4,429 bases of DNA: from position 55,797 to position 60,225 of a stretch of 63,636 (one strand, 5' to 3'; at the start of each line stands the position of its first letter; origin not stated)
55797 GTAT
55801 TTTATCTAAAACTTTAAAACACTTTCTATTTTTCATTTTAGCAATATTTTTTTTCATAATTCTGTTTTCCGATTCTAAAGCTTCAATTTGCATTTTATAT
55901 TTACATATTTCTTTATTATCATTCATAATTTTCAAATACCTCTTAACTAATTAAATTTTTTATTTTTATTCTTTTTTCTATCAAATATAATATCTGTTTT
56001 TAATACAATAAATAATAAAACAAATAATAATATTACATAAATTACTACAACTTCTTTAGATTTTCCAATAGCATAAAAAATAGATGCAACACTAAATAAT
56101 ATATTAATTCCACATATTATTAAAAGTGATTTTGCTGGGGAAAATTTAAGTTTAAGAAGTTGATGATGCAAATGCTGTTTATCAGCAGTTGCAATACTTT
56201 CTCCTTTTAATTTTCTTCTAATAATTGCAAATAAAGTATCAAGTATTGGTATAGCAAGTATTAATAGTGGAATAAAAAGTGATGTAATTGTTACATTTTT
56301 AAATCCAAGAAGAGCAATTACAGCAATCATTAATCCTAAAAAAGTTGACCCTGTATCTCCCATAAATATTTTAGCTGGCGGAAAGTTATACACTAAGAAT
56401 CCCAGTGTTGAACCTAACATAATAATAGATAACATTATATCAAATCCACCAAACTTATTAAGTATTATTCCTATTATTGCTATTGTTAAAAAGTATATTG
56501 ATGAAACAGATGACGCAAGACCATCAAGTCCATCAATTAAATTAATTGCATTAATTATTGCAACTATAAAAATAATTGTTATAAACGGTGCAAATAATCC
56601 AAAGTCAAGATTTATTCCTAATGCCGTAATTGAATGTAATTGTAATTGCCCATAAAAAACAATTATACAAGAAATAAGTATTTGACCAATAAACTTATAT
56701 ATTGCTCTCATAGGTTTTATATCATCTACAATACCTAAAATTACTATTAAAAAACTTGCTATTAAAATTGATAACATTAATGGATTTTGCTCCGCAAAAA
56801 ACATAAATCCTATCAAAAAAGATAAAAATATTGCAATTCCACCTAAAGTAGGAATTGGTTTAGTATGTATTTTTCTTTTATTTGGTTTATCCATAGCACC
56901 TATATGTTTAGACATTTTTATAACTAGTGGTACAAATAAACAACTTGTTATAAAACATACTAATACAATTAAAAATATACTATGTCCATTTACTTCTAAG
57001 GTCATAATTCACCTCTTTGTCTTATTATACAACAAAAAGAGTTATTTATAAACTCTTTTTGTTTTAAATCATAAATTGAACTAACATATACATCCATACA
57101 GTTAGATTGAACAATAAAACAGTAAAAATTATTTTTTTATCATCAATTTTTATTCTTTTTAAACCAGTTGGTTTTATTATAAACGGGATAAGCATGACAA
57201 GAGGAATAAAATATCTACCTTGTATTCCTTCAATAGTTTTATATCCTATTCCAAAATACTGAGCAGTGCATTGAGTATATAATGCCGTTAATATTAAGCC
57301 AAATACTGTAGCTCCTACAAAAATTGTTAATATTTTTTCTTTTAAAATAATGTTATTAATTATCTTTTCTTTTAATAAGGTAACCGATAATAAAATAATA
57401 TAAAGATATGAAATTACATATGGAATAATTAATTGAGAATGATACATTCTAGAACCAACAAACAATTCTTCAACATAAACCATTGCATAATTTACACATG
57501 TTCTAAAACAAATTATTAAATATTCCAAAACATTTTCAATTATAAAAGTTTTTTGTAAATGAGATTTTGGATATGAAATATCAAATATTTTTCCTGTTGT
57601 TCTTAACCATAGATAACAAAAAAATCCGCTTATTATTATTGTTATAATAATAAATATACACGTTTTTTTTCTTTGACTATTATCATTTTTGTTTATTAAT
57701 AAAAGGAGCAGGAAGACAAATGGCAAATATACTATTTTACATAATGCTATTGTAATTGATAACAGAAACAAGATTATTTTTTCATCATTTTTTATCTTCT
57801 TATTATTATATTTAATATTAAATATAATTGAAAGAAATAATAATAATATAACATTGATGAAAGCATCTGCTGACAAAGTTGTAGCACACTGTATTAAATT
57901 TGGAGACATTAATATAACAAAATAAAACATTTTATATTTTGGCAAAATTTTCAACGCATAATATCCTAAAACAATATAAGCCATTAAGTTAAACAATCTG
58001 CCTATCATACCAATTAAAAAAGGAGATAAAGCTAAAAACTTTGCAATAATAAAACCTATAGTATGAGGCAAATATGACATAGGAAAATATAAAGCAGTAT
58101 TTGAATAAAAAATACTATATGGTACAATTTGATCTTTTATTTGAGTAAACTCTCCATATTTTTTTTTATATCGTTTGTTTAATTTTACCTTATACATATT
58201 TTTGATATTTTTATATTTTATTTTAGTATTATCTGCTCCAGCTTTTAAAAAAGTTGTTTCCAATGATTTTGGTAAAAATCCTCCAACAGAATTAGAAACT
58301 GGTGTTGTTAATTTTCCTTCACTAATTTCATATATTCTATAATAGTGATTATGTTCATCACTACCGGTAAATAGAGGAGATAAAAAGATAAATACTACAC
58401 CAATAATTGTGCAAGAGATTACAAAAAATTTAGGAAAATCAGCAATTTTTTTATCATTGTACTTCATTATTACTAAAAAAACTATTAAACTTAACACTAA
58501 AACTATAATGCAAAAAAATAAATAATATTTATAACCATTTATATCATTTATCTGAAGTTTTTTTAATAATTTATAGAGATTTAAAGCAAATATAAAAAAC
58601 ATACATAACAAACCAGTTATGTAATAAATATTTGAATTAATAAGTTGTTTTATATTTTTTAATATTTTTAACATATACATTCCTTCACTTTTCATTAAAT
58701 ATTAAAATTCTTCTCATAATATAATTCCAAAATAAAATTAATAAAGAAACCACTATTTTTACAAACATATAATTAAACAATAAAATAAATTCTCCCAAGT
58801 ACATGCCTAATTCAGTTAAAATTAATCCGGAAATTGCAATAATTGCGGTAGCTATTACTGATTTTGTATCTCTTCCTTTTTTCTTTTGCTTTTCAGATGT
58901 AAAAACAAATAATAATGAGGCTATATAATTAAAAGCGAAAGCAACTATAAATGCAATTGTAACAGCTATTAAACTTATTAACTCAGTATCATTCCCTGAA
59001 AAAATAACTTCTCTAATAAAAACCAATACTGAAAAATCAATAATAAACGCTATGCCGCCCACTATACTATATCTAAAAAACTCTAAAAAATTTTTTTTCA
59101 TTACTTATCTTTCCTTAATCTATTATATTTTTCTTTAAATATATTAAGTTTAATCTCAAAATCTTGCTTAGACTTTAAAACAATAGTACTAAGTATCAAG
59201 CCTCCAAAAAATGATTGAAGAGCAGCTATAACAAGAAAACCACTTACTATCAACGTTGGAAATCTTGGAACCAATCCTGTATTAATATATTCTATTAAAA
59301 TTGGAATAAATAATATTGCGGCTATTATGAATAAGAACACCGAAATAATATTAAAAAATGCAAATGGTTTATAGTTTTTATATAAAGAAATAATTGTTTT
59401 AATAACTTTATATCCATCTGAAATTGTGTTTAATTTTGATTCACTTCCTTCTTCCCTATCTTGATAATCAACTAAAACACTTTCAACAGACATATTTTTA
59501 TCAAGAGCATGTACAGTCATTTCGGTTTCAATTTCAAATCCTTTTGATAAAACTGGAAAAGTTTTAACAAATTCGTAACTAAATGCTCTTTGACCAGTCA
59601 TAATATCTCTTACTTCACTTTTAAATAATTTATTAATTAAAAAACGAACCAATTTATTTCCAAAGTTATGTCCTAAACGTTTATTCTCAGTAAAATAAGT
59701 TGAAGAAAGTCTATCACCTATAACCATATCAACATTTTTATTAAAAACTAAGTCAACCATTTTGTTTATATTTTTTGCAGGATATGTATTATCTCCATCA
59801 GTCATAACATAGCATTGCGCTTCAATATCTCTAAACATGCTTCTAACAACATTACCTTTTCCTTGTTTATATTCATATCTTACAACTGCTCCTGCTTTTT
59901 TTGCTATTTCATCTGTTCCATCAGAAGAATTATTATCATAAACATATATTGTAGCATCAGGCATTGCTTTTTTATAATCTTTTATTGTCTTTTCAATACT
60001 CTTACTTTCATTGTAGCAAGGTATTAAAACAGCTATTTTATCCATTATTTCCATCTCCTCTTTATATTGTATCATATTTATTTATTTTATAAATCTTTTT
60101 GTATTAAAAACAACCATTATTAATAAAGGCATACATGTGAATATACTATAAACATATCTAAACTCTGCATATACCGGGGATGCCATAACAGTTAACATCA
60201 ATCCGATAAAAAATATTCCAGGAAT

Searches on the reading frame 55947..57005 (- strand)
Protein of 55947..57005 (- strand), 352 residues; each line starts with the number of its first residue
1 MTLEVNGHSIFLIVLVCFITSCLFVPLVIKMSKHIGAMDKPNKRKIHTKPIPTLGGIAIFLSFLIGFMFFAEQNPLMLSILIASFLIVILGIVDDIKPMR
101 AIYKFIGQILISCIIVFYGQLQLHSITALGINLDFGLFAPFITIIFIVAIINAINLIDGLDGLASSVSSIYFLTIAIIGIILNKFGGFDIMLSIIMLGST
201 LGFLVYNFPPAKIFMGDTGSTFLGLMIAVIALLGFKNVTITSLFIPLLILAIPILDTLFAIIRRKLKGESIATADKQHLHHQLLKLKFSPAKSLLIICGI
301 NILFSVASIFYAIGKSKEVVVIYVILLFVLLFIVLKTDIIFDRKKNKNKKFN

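Call 38: search_protein_families(library=pfam, proteins=[window:55947-57005:-], max_evalue=0.001)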
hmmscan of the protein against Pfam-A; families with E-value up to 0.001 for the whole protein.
window:55947-57005:- (352 aa): 1 family
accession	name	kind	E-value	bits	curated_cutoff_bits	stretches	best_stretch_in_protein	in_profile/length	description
PF00953.26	Glycos_transf_4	-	1.5e-39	136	27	1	78-233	2-158/160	Glycosyl transferase family 4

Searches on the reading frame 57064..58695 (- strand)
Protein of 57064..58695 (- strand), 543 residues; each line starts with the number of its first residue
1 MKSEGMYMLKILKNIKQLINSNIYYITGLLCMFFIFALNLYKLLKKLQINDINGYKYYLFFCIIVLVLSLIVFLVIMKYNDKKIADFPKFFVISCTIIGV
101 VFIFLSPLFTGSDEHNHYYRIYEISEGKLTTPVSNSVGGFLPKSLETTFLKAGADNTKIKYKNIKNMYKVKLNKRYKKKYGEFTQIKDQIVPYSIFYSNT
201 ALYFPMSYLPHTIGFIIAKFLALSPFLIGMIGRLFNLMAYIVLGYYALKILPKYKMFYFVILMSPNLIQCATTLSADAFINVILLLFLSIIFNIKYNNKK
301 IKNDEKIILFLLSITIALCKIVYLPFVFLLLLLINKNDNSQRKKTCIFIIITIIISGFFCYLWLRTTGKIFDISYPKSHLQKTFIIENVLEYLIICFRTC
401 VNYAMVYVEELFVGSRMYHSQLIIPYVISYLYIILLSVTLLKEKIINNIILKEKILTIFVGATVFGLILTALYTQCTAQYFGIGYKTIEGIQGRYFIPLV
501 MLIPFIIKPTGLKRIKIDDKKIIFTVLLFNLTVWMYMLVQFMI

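Call 38: search_protein_families(library=pfam, proteins=[window:57064-58695:-], max_evalue=0.001)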
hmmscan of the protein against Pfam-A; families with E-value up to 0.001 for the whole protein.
window:57064-58695:- (543 aa): 1 family
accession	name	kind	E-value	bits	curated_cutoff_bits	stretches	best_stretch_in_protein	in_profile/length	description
PF09913.15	DUF2142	-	1.3e-41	143.2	30.1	1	97-503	2-395/395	Predicted membrane protein (DUF2142)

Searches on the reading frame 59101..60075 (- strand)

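Call 38: search_protein_families(library=pfam, proteins=[window:59101-60075:-], max_evalue=0.001)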
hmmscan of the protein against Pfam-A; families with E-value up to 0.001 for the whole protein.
window:59101-60075:- (324 aa): 2 families
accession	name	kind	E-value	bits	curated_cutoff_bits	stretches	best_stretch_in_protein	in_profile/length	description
PF00535.33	Glycos_transf_2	-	4.8e-18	66.1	23.3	1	16-170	2-164/168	Glycosyl transferase family 2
PF13641.12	Glyco_tranf_2_3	-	5e-06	27.1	27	1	14-122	3-123/230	Glycosyltransferase like family 2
